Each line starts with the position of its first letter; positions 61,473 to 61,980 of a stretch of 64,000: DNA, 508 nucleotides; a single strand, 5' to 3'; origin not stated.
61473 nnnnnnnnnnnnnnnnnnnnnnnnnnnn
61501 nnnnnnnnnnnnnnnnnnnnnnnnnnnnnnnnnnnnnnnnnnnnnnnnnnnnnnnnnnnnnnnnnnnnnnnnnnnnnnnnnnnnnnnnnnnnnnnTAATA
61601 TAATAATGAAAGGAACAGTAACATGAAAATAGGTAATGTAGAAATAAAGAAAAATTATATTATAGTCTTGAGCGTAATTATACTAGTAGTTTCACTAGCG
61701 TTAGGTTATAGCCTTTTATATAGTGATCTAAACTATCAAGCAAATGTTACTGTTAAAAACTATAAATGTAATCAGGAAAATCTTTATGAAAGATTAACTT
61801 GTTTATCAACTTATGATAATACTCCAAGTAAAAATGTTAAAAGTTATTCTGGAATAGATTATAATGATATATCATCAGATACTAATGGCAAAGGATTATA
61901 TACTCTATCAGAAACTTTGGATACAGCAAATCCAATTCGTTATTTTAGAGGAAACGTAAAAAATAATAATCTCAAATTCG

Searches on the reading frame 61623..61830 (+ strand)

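Call 61: search_protein_families(library=ncbifam, proteins=[window:61623-61830:+], max_evalue=10)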
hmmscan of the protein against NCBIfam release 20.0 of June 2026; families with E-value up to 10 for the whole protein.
window:61623-61830:+ (69 aa): 1 family
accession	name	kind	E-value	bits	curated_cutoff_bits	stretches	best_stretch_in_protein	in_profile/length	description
NF041622.1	KwaA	equivalog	0.0047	16.8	100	1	8-64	40-94/182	anti-phage protein KwaA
